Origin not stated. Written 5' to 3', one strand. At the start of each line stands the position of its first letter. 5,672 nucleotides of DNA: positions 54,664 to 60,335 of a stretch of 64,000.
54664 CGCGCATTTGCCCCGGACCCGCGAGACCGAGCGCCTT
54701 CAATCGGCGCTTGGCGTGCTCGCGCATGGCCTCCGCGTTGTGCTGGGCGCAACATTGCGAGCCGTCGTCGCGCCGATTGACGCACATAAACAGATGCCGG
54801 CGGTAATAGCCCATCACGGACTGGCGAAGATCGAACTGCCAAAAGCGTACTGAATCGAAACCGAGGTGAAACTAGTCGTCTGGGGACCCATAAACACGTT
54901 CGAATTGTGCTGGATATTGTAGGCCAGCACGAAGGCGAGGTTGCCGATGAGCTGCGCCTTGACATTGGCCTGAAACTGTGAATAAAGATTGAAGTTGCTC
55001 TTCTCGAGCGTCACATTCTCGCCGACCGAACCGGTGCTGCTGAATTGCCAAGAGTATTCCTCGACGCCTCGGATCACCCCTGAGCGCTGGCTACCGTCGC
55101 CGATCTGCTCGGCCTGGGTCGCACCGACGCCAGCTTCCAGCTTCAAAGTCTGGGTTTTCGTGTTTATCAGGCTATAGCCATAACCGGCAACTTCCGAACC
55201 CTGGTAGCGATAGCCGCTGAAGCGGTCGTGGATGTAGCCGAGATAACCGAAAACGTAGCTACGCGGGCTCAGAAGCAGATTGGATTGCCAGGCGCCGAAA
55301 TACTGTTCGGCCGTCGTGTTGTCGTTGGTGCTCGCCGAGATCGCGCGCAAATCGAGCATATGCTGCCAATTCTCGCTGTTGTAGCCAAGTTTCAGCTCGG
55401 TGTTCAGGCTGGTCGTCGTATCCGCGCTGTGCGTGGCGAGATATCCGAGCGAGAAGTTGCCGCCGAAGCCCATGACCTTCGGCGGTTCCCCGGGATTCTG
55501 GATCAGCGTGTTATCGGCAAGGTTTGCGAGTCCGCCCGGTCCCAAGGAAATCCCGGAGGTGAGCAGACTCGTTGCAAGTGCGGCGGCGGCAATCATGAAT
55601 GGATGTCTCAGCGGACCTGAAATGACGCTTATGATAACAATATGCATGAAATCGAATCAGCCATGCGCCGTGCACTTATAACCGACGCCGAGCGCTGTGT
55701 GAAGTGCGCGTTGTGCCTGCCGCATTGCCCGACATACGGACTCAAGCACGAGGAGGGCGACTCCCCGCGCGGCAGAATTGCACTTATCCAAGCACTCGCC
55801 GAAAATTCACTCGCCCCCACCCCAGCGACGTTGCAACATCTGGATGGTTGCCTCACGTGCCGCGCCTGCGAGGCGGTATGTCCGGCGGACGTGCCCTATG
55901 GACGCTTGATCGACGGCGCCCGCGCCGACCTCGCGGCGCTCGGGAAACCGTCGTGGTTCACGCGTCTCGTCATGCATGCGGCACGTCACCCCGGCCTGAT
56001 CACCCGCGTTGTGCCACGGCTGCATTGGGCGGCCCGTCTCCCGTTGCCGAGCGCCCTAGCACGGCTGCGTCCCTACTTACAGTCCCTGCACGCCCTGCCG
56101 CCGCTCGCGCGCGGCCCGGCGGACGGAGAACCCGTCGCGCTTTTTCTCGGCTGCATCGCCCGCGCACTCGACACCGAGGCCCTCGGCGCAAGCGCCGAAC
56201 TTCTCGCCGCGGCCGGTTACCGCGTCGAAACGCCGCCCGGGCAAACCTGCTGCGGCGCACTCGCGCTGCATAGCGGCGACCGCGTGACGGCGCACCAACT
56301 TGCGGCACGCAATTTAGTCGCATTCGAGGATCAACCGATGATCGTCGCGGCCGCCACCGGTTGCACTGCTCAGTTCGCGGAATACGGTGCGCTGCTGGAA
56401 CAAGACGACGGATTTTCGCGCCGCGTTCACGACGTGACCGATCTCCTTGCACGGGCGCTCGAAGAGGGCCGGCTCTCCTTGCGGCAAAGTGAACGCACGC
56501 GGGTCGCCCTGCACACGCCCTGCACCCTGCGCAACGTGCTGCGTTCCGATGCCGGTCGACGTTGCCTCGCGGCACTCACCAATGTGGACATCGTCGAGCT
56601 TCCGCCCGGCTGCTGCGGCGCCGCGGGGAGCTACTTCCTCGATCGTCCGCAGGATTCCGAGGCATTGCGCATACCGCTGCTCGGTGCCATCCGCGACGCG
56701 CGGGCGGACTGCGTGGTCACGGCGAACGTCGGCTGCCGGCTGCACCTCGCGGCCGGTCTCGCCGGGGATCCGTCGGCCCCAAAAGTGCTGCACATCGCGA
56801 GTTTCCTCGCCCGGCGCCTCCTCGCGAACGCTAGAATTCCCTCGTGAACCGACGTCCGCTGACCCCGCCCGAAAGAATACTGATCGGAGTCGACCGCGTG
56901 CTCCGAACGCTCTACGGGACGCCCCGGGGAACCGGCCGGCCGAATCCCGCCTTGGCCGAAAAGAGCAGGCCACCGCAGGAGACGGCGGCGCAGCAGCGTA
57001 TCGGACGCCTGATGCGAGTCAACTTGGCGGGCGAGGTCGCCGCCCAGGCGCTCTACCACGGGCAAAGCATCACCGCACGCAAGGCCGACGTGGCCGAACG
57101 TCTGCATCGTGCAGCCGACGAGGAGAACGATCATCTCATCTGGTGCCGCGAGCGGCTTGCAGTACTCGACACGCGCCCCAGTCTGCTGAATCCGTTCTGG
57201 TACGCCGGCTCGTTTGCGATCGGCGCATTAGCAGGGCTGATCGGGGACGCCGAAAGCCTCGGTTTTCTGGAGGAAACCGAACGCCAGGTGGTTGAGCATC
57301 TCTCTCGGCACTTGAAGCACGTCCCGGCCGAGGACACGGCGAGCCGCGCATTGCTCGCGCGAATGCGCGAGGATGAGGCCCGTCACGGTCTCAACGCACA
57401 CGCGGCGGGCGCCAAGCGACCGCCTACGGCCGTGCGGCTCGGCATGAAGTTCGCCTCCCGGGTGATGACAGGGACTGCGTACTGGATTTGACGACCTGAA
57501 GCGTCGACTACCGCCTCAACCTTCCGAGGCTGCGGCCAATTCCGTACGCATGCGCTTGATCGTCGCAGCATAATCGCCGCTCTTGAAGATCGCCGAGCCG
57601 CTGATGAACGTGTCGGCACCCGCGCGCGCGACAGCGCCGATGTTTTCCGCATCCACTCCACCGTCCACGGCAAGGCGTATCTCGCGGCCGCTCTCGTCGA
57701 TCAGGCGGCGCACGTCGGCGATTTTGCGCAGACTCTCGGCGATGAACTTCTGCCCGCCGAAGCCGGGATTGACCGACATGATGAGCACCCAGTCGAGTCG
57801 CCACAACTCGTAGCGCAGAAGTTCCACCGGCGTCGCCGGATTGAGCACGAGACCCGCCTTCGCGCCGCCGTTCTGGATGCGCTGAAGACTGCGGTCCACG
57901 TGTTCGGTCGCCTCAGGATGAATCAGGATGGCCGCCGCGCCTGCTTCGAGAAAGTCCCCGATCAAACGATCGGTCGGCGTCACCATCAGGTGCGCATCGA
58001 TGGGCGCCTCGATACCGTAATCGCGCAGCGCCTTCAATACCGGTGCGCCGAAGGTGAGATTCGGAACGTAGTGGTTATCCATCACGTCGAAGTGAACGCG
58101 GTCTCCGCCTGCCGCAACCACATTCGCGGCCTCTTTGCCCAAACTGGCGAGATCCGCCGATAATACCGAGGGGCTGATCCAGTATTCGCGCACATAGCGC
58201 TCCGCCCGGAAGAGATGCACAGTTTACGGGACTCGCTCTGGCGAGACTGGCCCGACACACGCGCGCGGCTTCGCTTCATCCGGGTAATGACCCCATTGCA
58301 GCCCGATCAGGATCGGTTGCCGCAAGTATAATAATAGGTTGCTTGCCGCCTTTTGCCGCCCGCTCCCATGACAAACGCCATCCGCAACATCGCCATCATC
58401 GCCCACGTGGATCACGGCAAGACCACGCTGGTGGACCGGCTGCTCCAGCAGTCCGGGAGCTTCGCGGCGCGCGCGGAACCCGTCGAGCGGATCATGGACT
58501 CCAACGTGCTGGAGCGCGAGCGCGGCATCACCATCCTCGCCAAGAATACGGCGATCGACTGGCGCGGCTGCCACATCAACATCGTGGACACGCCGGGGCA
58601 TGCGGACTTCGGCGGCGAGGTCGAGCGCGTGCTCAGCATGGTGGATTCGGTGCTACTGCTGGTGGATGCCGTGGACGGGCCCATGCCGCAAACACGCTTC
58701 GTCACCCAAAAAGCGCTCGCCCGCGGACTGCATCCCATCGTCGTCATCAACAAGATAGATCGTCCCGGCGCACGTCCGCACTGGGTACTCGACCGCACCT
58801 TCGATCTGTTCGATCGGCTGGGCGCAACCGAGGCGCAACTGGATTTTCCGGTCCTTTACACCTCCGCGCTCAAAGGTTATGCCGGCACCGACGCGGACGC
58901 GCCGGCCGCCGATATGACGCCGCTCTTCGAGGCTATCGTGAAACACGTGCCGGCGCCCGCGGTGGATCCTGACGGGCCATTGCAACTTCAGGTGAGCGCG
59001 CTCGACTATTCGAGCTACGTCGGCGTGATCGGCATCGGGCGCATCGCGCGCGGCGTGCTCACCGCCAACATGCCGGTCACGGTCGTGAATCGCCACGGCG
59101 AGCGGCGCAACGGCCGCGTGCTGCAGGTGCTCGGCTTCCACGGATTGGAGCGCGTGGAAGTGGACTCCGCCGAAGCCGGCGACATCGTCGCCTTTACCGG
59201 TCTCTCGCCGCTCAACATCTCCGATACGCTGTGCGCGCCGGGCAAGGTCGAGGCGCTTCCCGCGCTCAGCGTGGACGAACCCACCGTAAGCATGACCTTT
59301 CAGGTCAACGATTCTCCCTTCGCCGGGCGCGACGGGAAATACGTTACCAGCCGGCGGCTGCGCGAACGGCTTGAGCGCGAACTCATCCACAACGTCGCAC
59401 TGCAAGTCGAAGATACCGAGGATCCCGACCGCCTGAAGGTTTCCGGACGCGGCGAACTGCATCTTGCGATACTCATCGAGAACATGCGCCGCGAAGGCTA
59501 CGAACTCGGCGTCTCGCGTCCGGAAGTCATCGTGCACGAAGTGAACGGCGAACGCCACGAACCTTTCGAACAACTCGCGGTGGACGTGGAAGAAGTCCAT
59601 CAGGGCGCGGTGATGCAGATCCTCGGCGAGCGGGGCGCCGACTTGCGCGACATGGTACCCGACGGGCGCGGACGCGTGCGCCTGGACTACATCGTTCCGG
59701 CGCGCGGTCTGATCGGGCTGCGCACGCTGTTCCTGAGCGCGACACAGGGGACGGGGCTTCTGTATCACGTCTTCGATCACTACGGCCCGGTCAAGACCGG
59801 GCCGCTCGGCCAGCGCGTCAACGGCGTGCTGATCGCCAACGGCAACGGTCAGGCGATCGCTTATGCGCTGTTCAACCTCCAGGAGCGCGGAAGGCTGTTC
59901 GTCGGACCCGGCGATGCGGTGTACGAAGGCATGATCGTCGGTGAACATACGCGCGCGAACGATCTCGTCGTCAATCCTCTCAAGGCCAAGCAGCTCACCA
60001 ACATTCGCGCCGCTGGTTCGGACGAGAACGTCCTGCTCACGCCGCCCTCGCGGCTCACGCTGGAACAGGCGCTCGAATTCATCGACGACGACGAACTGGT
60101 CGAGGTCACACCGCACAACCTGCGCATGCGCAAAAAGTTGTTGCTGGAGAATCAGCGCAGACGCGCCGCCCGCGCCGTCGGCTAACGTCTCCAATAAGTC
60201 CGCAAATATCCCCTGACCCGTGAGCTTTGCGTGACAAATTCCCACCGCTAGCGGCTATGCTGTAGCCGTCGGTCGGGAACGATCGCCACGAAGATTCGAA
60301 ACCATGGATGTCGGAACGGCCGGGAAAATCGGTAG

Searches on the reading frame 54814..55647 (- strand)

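Call 50: search_protein_families(library=pfam, proteins=[window:54814-55647:-], max_evalue=0.00001)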
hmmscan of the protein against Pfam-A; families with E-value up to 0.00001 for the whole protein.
window:54814-55647:- (277 aa): 1 family
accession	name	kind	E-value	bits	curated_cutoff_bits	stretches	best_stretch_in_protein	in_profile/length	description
PF04338.18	DUF481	-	1.8e-39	136.4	21.1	1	67-269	3-210/210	Protein of unknown function, DUF481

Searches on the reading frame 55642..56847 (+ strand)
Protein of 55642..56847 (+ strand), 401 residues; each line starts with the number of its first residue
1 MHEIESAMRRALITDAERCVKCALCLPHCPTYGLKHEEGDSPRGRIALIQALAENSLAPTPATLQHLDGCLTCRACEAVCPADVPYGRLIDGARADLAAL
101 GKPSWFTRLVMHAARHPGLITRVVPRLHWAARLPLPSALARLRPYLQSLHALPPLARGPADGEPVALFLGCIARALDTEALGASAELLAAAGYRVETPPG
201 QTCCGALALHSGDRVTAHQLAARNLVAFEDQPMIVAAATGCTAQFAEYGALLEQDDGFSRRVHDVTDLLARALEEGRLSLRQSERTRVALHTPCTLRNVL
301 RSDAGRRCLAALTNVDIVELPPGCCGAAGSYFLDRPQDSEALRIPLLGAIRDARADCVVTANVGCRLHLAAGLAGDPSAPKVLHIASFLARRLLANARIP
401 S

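Call 50: search_protein_families(library=pfam, proteins=[window:55642-56847:+], max_evalue=0.00001)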
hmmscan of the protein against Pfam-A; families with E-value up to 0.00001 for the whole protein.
window:55642-56847:+ (401 aa): 8 families
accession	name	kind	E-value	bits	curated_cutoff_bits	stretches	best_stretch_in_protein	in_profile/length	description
PF02754.22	CCG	-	7.5e-25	87.3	20.6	2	165-245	1-84/85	Cysteine-rich domain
PF13183.11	Fer4_8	-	2.2e-11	44.5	27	1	16-84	2-68/68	4Fe-4S dicluster domain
PF13534.11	Fer4_17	-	4.3e-09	37.2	22.2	1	18-84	1-60/61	4Fe-4S dicluster domain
PF12838.12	Fer4_7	-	2.7e-08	34.6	27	1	18-84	1-52/52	4Fe-4S dicluster domain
PF13237.11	Fer4_10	-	3.6e-08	33.7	25.5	0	13-39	3-30/53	4Fe-4S dicluster domain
PF13484.11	Fer4_16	-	1.9e-07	32.2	30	1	18-82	1-65/66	4Fe-4S double cluster binding domain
PF00037.32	Fer4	-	6.4e-06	26.2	21.1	0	14-31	3-20/24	4Fe-4S binding domain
PF12797.12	Fer4_2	-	8.3e-06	25.9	24.5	0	13-31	4-22/22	4Fe-4S binding domain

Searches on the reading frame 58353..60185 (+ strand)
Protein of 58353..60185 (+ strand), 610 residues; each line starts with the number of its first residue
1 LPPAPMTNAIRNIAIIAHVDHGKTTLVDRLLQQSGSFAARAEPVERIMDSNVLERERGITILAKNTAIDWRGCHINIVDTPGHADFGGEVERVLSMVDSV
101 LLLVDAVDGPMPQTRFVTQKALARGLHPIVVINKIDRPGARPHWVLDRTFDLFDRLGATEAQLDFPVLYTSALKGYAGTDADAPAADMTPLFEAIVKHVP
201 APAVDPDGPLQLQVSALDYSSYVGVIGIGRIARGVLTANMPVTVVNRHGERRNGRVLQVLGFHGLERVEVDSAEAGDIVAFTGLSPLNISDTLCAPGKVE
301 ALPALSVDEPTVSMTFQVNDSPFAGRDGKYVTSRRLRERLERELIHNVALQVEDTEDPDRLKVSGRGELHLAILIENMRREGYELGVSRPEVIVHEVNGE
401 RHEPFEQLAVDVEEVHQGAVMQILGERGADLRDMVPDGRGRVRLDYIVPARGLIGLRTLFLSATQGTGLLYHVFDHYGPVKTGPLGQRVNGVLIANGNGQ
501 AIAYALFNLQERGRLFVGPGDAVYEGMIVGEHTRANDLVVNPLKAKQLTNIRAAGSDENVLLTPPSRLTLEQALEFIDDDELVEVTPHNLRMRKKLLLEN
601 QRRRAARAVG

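Call 50: search_protein_families(library=pfam, proteins=[window:58353-60185:+], max_evalue=0.00001)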
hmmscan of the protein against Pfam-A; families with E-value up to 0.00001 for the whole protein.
window:58353-60185:+ (610 aa): 5 families
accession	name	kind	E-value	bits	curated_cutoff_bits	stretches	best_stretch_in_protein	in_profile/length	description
PF00009.33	GTP_EFTU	-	1.4e-55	188.2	26.5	1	9-200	2-187/188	Elongation factor Tu GTP binding domain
PF21018.2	BipA_C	-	4.4e-48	162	23.8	1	490-597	1-108/110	TypA/BipA C-terminal domain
PF00679.30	EFG_C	-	1.6e-17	63.7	27.9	1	402-483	3-84/89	Elongation factor G C-terminus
PF03144.31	GTP_EFTU_D2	-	6.4e-10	39.8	30.3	1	224-294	1-73/73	Elongation factor Tu domain 2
PF22042.2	EF-G_D2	-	1.9e-07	31.5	27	1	221-295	13-83/84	Elongation factor G domain 2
